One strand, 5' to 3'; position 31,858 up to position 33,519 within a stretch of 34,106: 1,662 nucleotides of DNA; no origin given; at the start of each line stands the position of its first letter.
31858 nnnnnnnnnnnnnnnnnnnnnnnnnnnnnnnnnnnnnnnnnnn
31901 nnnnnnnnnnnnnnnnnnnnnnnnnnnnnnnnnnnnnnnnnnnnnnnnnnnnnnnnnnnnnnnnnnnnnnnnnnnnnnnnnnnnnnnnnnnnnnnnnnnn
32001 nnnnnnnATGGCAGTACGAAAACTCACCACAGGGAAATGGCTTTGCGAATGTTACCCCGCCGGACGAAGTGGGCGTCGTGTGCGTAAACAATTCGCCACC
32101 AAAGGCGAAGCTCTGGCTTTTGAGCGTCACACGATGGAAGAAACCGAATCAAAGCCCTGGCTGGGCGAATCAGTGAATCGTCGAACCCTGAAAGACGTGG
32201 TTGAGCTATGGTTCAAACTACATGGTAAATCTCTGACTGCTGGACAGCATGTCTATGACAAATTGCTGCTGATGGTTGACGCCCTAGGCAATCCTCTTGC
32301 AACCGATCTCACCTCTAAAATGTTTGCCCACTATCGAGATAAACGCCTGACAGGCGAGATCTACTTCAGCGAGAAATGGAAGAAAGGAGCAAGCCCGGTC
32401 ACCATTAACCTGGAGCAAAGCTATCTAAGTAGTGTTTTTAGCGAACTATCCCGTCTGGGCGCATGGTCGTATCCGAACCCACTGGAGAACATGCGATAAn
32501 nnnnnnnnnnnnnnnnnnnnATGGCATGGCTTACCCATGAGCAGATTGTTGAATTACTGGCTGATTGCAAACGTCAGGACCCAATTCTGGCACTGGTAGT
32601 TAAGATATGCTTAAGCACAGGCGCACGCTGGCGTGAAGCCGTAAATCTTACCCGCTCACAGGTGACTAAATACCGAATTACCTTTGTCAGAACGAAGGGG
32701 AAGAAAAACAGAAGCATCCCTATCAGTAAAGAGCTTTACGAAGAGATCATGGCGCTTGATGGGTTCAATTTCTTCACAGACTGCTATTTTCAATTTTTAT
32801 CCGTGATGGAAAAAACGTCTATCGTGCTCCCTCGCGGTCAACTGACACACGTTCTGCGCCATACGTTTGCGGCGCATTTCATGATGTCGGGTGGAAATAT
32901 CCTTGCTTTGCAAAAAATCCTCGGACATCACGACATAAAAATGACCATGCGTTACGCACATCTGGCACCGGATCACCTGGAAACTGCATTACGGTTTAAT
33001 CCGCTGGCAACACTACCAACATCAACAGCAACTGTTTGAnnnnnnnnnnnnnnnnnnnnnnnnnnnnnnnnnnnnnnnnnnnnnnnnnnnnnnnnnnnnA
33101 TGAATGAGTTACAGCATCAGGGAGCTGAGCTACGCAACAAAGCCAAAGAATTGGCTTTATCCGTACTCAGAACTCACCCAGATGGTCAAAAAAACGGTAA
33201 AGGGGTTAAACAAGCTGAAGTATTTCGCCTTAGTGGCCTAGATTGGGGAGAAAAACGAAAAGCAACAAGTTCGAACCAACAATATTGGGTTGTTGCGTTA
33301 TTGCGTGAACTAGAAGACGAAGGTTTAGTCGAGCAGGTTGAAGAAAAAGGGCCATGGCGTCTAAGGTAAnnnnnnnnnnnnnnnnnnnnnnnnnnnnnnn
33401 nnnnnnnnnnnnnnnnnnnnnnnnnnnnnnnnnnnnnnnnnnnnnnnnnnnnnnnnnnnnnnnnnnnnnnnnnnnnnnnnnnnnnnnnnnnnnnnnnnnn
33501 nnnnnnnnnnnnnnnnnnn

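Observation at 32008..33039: Integrase reading frame interrupted by a single in-frame TAA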

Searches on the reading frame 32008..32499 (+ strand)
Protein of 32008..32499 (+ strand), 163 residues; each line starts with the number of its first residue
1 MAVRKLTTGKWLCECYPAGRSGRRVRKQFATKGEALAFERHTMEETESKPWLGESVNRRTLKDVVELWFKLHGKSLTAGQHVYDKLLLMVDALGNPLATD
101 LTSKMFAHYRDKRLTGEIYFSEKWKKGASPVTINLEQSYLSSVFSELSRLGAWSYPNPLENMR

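Call 28: search_protein_families(library=pfam, proteins=[window:32008-32496:+], max_evalue=0.01)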
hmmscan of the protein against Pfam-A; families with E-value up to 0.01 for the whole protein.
window:32008-32496:+ (163 aa): 2 families
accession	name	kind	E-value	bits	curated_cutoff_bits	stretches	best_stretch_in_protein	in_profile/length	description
PF24624.1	Int_N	-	2.2e-30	105.7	27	1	58-163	2-97/100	Phage integrase, N-terminal domain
PF05373.16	Pro_3_hydrox_C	-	0.0061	17.2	25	1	52-113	36-97/101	L-proline 3-hydroxylase, C-terminal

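Call 52: search_protein_families(library=phrogs, proteins=[window:32008-32496:+], max_evalue=0.001)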
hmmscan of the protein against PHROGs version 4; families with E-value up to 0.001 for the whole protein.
window:32008-32496:+ (163 aa): 3 families
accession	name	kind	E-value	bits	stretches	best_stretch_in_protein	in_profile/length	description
phrog_11531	-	integration and excision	6.9e-50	169.8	1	1-145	1-143/144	integrase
phrog_22824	-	unknown function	1e-25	90.5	1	1-53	1-57/57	-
phrog_1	-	integration and excision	3.9e-23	83.6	1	4-162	115-256/611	integrase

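Call 53: find_encoding_contigs(protein=window:32008-32499:+, flank=10000, max_places=10)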
Protein window:32008-32499:+ (163 aa): 7 contigs read that carry it; 2 places shown.
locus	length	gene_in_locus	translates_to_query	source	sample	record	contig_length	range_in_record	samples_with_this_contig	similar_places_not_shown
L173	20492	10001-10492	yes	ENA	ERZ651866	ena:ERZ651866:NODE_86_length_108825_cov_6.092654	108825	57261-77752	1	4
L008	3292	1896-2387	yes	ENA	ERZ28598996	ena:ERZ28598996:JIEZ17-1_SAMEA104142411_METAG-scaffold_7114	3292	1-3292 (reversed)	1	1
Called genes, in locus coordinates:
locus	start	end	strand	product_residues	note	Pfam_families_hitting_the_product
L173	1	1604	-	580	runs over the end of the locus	PF10592:AIPR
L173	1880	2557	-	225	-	-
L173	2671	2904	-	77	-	PF06183:DinI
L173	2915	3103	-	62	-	-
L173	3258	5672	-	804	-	PF05840:Phage_GPA, PF23343:REP_ORF2-G2P (faint)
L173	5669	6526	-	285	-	PF02086:MethyltransfD12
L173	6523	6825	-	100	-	PF12961:DUF3850, PF04266:ASCH (weak)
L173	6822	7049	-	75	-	PF01258:zf-dskA_traR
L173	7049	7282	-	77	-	PF10809:DUF2732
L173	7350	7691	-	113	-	PF17282:DUF5347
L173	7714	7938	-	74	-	-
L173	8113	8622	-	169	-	PF06892:Phage_CP76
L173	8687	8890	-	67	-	-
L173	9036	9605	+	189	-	PF07022:Phage_CI_repr, PF16452:Phage_CI_C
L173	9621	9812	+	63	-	PF27300:YdcA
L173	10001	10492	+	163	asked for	PF24624:Int_N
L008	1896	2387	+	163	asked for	PF24624:Int_N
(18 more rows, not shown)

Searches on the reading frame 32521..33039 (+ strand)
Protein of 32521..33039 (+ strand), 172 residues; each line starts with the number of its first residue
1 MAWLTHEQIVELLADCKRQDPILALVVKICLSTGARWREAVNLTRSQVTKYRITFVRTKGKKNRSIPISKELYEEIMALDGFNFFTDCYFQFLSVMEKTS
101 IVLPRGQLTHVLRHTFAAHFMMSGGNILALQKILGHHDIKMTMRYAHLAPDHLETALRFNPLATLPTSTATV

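Call 11: find_encoding_contigs(protein=window:32521-33039:+, flank=10000, max_places=10)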
Protein window:32521-33039:+ (172 aa): 10 contigs read that carry it; 5 places shown.
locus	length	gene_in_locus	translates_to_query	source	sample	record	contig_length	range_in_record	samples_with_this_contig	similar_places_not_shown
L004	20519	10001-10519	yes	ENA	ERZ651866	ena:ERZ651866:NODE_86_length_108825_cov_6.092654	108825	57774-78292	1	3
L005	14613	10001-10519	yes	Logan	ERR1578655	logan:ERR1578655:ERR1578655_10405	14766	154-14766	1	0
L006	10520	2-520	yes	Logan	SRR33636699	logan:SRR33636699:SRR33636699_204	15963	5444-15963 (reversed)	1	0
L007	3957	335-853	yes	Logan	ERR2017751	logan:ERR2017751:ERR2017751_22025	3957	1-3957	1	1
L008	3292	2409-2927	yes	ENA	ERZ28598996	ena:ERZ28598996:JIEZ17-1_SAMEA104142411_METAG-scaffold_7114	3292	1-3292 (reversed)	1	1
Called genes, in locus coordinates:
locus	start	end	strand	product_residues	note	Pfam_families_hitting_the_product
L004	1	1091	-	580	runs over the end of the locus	PF10592:AIPR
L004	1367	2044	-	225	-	-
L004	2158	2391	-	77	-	PF06183:DinI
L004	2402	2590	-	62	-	-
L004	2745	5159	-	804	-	PF05840:Phage_GPA, PF23343:REP_ORF2-G2P (faint)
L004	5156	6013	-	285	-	PF02086:MethyltransfD12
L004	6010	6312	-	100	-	PF12961:DUF3850, PF04266:ASCH (weak)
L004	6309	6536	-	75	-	PF01258:zf-dskA_traR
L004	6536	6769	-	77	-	PF10809:DUF2732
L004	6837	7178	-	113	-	PF17282:DUF5347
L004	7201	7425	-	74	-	-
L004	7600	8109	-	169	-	PF06892:Phage_CP76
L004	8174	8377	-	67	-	-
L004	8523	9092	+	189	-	PF07022:Phage_CI_repr, PF16452:Phage_CI_C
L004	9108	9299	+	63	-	PF27300:YdcA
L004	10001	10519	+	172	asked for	PF00589:Phage_integrase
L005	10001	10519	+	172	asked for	PF00589:Phage_integrase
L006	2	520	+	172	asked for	PF00589:Phage_integrase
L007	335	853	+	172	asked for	PF00589:Phage_integrase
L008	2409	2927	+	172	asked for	PF00589:Phage_integrase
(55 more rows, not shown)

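Call 16: list_cluster_members(proteins=[window:32521-33036:+, window:32008-32496:+])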
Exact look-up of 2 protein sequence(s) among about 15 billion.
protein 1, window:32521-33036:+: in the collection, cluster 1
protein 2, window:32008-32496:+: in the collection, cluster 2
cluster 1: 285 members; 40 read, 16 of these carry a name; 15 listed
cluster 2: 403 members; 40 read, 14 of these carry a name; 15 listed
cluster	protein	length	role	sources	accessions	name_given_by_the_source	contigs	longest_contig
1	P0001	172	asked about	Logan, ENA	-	-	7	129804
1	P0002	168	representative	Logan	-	-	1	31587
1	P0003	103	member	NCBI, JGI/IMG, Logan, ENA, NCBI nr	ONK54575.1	hypothetical protein BET08_32345 [Escherichia coli] | site-specific recombinase XerD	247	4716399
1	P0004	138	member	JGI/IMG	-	site-specific recombinase XerD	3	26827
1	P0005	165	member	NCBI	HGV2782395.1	TPA: tyrosine-type recombinase/integrase, partial [Escherichia coli]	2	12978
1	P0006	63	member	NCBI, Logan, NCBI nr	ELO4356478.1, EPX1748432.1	hypothetical protein QUQ88_002487 [Escherichia coli] | hypothetical protein [Escherichia coli]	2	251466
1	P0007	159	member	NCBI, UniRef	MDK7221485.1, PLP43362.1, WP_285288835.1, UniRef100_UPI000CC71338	tyrosine-type recombinase/integrase, partial [Klebsiella pneumoniae] | tyrosine-type recombinase/integrase n=3 Tax=Klebsiella/Raoultella group TaxID=2890311 ...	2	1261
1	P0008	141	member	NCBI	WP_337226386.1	tyrosine-type recombinase/integrase, partial [Escherichia coli]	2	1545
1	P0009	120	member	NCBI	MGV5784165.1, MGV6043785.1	tyrosine-type recombinase/integrase, partial [Escherichia coli]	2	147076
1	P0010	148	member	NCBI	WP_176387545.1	tyrosine-type recombinase/integrase, partial [Escherichia coli]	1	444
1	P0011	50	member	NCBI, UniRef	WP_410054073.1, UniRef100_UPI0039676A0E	hypothetical protein [Escherichia coli] | hypothetical protein n=1 Tax=Escherichia coli TaxID=562 RepID=UPI0039676A0E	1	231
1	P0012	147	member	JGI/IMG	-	site-specific recombinase XerD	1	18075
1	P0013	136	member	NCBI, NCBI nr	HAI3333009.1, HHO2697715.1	TPA: tyrosine-type recombinase/integrase, partial [Escherichia coli] | tyrosine-type recombinase/integrase [Escherichia coli]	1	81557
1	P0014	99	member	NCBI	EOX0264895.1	tyrosine-type recombinase/integrase, partial [Escherichia coli]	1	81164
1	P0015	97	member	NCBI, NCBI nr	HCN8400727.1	TPA: tyrosine-type recombinase/integrase, partial [Escherichia coli] | tyrosine-type recombinase/integrase [Escherichia coli]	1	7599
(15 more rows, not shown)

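Call 28: search_protein_families(library=pfam, proteins=[window:32521-33036:+], max_evalue=0.01)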
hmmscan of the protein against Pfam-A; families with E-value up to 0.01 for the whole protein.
window:32521-33036:+ (172 aa): 1 family
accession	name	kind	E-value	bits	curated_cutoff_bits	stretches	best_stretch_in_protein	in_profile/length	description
PF00589.27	Phage_integrase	-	4.9e-23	82.2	27.1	2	109-150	129-170/172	Phage integrase family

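Call 52: search_protein_families(library=phrogs, proteins=[window:32521-33036:+], max_evalue=0.001)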
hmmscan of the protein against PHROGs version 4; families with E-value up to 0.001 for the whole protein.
window:32521-33036:+ (172 aa): 6 families
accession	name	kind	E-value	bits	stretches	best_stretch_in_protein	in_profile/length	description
phrog_1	-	integration and excision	1.4e-43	151.1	1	2-165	269-453/611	integrase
phrog_216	-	integration and excision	2.5e-29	103.3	1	3-161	55-237/301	integrase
phrog_7269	-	integration and excision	8.1e-26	90.8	1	81-162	2-83/89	integrase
phrog_7685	-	integration and excision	3.8e-09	37.5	1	102-153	176-228/240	integrase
phrog_35951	-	unknown function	2.7e-07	31.9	1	110-154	24-68/97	-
phrog_23271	-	unknown function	0.00033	21.5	1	110-147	12-49/67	-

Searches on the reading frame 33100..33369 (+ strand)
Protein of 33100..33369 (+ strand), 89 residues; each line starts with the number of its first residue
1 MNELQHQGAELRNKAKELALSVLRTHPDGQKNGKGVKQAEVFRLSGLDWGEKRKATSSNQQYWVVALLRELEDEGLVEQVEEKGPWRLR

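Call 28: search_protein_families(library=pfam, proteins=[window:33100-33366:+], max_evalue=0.01)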
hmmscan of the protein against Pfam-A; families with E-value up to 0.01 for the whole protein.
window:33100-33366:+ (89 aa): 0 families

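Call 43: find_encoding_contigs(protein=window:33100-33369:+, flank=3000, max_places=10)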
Protein window:33100-33369:+ (89 aa): 25 contigs read that carry it; 9 places shown.
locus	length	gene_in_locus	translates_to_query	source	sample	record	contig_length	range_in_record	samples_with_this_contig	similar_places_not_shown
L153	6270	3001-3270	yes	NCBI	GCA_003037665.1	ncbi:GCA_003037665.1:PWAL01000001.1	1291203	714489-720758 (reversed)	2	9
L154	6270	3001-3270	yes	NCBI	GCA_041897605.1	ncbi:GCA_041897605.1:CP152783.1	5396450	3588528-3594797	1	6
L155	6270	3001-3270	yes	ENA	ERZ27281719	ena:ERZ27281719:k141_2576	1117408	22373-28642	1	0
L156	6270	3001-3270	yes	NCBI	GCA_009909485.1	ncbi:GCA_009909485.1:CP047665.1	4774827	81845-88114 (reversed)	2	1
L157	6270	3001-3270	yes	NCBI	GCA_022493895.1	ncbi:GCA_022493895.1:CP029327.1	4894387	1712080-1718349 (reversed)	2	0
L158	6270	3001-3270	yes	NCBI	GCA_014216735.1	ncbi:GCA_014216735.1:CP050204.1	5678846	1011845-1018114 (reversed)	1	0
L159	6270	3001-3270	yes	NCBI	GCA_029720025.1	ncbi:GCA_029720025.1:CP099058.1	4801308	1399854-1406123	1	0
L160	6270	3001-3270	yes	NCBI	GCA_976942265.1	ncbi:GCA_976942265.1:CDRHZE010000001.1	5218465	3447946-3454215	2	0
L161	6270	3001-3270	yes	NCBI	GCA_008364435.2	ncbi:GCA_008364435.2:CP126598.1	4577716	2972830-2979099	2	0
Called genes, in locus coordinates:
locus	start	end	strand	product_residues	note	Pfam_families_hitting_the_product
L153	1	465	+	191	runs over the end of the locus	PF07022:Phage_CI_repr, PF16452:Phage_CI_C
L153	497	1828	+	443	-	PF07693:KAP_NTPase, PF24883:NPHP3_N (faint), PF13401:AAA_22 (faint)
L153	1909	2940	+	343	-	PF24624:Int_N, PF00589:Phage_integrase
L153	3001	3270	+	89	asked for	-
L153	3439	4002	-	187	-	PF00440:TetR_N, PF17940:TetR_C_31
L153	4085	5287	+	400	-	PF07690:MFS_1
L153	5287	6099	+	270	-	PF00702:Hydrolase, PF08282:Hydrolase_3, PF12710:HAD (faint), PF05116:S6PP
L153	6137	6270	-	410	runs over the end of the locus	PF07690:MFS_1, PF00083:Sugar_tr (weak)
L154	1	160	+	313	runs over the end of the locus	PF07022:Phage_CI_repr, PF16452:Phage_CI_C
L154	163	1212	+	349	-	PF15931:DUF4747 (weak)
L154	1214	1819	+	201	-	-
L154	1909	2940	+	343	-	PF24624:Int_N, PF00589:Phage_integrase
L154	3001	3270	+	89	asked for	-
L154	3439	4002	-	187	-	PF00440:TetR_N, PF17940:TetR_C_31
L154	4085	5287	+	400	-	PF07690:MFS_1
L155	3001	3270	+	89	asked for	-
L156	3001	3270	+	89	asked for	-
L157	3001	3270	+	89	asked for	-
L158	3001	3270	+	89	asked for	-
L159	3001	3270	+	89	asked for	-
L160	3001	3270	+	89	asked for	-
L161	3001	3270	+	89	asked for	-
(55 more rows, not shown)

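Call 52: search_protein_families(library=phrogs, proteins=[window:33100-33366:+], max_evalue=0.001)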
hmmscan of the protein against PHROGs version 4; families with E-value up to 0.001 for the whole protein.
window:33100-33366:+ (89 aa): 0 families
